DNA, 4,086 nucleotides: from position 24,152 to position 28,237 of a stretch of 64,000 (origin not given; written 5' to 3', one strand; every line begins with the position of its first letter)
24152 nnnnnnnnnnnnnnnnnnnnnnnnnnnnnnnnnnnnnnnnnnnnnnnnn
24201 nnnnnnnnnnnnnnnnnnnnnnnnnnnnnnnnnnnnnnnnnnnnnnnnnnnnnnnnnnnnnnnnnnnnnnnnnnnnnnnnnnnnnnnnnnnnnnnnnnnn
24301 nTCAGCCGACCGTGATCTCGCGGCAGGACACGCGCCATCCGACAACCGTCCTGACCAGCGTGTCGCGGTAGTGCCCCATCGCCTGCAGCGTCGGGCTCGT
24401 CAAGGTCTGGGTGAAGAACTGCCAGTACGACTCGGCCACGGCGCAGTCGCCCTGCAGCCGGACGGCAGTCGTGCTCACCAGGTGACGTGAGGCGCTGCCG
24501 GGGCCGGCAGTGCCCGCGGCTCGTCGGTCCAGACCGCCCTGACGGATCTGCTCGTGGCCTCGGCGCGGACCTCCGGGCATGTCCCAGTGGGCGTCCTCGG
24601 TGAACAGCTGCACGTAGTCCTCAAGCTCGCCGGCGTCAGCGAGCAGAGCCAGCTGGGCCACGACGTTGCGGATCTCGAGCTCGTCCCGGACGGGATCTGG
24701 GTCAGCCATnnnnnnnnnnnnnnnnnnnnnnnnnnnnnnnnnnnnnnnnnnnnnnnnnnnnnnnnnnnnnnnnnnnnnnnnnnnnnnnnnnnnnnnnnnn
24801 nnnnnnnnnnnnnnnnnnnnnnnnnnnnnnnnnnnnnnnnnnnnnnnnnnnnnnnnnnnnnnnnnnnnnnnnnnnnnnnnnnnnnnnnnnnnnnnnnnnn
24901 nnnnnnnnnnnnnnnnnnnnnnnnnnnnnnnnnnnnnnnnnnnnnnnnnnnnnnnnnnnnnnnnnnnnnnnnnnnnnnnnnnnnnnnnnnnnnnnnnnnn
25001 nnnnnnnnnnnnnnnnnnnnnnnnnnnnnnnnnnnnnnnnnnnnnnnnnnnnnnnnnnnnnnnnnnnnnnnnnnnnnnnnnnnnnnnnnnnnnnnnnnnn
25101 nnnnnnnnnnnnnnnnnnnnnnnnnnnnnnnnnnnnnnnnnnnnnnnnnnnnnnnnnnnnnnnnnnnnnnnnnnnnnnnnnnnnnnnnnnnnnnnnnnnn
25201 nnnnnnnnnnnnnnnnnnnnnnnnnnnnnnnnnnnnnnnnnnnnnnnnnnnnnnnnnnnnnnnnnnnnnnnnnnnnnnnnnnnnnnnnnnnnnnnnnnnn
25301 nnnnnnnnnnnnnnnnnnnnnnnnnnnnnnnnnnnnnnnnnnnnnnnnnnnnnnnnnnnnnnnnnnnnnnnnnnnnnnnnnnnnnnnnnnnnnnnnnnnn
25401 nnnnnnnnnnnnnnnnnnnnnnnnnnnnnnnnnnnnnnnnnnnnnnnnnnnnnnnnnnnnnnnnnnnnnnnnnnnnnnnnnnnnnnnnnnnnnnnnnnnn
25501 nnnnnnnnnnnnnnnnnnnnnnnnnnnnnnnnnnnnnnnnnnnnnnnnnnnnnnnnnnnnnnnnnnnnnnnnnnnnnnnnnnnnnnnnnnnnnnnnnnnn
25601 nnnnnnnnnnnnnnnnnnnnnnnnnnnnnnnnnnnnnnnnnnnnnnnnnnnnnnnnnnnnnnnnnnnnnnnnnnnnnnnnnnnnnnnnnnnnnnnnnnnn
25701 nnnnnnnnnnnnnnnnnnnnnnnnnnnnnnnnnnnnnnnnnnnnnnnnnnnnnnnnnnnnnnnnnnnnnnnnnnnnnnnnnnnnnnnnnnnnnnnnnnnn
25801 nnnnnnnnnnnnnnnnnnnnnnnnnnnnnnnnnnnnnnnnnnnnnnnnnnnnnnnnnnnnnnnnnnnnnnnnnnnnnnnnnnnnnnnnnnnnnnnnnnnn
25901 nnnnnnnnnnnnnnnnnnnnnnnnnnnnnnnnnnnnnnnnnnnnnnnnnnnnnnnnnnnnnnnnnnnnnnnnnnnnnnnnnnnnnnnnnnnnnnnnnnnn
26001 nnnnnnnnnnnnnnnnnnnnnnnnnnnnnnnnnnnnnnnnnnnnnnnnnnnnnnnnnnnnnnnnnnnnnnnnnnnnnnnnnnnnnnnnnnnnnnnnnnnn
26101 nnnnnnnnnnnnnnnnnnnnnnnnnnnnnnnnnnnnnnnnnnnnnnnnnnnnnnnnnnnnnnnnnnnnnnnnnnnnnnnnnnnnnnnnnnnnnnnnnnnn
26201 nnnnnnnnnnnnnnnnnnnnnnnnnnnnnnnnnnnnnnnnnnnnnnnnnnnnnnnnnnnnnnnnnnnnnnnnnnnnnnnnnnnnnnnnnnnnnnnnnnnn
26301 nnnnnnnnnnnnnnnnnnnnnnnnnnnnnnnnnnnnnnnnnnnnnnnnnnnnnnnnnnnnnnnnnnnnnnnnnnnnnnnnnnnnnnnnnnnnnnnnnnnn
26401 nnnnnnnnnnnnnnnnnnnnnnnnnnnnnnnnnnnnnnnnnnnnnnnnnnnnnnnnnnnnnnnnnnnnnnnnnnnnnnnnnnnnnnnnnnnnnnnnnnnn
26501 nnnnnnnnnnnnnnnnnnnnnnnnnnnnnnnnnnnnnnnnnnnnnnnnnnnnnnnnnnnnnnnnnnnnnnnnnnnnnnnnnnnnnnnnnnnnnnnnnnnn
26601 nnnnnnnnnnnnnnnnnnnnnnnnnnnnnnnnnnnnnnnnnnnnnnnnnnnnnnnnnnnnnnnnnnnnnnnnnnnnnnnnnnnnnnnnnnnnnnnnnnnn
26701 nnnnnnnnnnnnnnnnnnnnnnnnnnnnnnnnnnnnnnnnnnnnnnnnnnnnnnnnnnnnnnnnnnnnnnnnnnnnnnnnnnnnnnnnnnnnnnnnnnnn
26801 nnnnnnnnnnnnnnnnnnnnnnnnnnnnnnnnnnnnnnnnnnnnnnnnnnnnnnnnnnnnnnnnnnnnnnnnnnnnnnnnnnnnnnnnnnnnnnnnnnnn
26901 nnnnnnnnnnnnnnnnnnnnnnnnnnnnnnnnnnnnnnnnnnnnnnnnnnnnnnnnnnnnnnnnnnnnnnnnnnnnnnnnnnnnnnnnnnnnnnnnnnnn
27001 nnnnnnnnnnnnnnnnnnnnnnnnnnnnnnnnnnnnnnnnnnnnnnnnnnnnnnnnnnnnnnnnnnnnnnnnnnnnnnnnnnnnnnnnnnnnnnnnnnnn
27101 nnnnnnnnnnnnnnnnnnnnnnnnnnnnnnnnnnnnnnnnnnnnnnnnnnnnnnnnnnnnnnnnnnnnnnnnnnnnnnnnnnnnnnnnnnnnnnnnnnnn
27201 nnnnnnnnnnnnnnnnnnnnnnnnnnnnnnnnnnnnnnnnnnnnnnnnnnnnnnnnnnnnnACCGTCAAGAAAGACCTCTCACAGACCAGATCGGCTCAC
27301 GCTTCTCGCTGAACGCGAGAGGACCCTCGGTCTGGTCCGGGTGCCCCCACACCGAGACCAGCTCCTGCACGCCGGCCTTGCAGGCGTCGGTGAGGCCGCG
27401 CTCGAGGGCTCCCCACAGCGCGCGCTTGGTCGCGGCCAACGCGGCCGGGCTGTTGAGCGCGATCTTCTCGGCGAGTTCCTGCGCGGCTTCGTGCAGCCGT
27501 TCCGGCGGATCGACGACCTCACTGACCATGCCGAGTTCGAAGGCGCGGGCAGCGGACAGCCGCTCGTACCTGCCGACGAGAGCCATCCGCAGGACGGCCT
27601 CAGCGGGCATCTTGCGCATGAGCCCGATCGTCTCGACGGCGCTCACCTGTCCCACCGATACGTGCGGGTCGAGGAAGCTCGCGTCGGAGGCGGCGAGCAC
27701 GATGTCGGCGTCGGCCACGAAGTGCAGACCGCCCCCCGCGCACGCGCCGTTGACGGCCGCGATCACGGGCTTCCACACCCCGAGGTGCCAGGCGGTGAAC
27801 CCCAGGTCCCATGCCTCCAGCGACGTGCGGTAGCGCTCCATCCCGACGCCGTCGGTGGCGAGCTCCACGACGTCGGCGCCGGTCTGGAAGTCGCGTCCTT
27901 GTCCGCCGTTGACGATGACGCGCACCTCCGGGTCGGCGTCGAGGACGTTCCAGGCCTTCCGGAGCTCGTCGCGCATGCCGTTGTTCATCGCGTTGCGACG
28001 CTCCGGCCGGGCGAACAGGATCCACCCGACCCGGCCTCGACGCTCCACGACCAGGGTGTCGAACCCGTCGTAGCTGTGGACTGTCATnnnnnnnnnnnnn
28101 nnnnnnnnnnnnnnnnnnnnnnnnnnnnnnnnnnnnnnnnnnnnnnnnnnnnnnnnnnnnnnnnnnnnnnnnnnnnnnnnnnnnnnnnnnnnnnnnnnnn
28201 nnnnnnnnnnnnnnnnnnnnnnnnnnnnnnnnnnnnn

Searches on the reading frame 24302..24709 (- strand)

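Call 26: search_protein_families(library=pfam, proteins=[window:24302-24709:-], max_evalue=0.001)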
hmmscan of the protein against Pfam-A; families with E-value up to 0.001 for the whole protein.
window:24302-24709:- (135 aa): 4 families
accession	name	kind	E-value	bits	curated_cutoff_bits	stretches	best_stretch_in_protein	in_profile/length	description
PF13577.12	SnoaL_4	-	3.2e-22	79.3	24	1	7-130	3-125/126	SnoaL-like domain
PF12680.13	SnoaL_2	-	2.6e-06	28.4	27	1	24-108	8-86/102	SnoaL-like domain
PF00866.24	Ring_hydroxyl_B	-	6.8e-06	26.6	27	0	63-134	64-137/144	Ring hydroxylating beta subunit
PF14534.12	DUF4440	-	0.00034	21.5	25.2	1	13-127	1-107/107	Domain of unknown function (DUF4440)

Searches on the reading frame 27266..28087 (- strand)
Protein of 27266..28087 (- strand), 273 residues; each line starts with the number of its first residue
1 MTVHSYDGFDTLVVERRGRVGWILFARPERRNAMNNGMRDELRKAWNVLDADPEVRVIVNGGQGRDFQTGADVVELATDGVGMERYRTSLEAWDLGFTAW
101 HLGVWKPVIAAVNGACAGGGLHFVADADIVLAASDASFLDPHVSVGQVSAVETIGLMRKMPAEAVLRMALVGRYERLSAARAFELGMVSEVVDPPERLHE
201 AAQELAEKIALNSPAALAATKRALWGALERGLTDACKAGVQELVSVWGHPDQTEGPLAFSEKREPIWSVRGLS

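Call 10: search_protein_families(library=pfam, proteins=[window:27266-28087:-], max_evalue=0.00001)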
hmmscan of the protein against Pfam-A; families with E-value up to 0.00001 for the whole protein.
window:27266-28087:- (273 aa): 2 families
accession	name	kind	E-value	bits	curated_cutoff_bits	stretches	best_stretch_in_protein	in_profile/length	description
PF00378.25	ECH_1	-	7.5e-41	140.6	27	1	18-268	4-249/251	Enoyl-CoA hydratase/isomerase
PF16113.10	ECH_2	-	7.9e-18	65.5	27.2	1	20-206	1-185/335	Enoyl-CoA hydratase/isomerase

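Call 46: search_protein_families(library=ncbifam, proteins=[window:27266-28087:-], max_evalue=0.00001)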
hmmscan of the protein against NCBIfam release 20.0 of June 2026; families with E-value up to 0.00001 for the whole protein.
window:27266-28087:- (273 aa): 68 families (the best 25 are shown)
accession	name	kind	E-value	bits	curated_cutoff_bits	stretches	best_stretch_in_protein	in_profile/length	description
NF051848.1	EnCoAHydtEchA19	equivalog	1.7e-51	175.3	400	1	12-269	2-257/258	enoyl-CoA hydratase EchA19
NF042430.2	EnCoAhydt_DpgD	equivalog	6.5e-43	147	400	1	15-269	2-257/258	enoyl-CoA-hydratase DpgD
NF006100.0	PRK08252.1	subfamily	1.3e-40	139.6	282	1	10-268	3-252/254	crotonase/enoyl-CoA hydratase family protein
NF004794.0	PRK06142.1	equivalog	4.1e-38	131.6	308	1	8-232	4-235/273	crotonase/enoyl-CoA hydratase family protein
NF005864.0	PRK07799.1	equivalog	5.2e-38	130.8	316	1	10-268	8-264/266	crotonase/enoyl-CoA hydratase family protein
NF004517.0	PRK05862.1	equivalog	5.7e-38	130.9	396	1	9-267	3-254/257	enoyl-CoA hydratase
NF006007.0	PRK08138.1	subfamily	1.3e-37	129.6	355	1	18-268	16-259/261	enoyl-CoA hydratase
NF007239.0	PRK09674.1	equivalog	5.7e-37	127.6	371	1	11-267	5-254/257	2,3-dehydroadipyl-CoA hydratase PaaF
NF004857.0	PRK06210.1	equivalog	3.7e-36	124.9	341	1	13-267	11-272/275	enoyl-CoA hydratase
NF006008.0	PRK08139.1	equivalog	4.5e-36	124.7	313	1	12-268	13-264/266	enoyl-CoA hydratase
NF006140.0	PRK08290.1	subfamily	1.2e-35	123.1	280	1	9-229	7-242/292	enoyl-CoA hydratase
NF004840.0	PRK06190.1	equivalog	1.6e-35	123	253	1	11-238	5-227/260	enoyl-CoA hydratase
NF046063.1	oxepin_alt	equivalog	6.4e-35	120.8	300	1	13-265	3-253/254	oxepin-CoA hydrolase, alternative type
NF005073.0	PRK06495.1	subfamily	1.1e-34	119.9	296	1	20-269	14-256/257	enoyl-CoA hydratase/isomerase family protein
NF005126.0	PRK06563.1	subfamily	2e-33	115.9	261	1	11-266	8-259/263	crotonase/enoyl-CoA hydratase family protein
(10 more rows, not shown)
